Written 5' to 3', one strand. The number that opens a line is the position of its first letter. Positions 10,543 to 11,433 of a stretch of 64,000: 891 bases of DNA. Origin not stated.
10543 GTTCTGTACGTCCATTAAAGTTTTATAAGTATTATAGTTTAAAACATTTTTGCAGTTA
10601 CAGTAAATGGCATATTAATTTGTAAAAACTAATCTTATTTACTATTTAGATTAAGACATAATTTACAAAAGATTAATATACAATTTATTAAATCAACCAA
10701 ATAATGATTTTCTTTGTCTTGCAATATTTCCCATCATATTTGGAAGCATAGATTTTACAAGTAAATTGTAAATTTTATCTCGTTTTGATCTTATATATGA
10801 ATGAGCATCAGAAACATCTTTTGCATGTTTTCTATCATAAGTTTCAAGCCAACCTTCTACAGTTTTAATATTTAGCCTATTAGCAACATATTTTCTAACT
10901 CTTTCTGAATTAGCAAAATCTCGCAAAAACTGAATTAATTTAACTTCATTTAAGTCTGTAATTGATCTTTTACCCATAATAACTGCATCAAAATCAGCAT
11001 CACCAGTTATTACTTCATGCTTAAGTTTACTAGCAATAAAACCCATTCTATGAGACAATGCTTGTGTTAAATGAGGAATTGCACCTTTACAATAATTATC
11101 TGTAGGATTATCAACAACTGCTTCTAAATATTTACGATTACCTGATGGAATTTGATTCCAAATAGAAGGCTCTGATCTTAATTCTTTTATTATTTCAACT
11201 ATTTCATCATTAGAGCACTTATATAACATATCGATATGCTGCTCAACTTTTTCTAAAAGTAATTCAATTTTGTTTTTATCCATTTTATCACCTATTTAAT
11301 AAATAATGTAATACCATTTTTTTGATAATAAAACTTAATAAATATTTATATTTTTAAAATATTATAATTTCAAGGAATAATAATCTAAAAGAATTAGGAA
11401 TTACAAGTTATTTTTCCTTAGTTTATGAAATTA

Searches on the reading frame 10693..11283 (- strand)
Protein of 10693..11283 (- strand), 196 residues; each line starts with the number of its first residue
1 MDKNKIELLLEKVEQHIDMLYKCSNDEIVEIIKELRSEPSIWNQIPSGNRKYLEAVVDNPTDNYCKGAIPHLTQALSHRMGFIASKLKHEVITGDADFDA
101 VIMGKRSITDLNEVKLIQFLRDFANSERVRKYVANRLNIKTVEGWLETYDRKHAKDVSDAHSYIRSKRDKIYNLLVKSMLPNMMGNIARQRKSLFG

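Call 4: search_protein_families(library=pfam, proteins=[window:10693-11283:-], max_evalue=0.1)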
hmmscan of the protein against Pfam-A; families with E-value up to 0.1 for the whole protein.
window:10693-11283:- (196 aa): 1 family
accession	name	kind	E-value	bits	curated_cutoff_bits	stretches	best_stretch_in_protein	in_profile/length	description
PF15119.11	APOC4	-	0.033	14.9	27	0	140-184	46-90/94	Apolipoprotein C4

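Call 5: search_protein_families(library=ncbifam, proteins=[window:10693-11283:-], max_evalue=0.1)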
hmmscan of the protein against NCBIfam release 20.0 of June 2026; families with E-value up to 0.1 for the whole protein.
window:10693-11283:- (196 aa): 0 families

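Call 18: search_protein_families(library=phrogs, proteins=[window:10693-11283:-], max_evalue=0.1)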
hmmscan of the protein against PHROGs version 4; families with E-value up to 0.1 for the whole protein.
window:10693-11283:- (196 aa): 1 family
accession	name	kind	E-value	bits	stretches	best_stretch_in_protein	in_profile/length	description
phrog_23255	-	unknown function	0.082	13.9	0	86-127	20-60/66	-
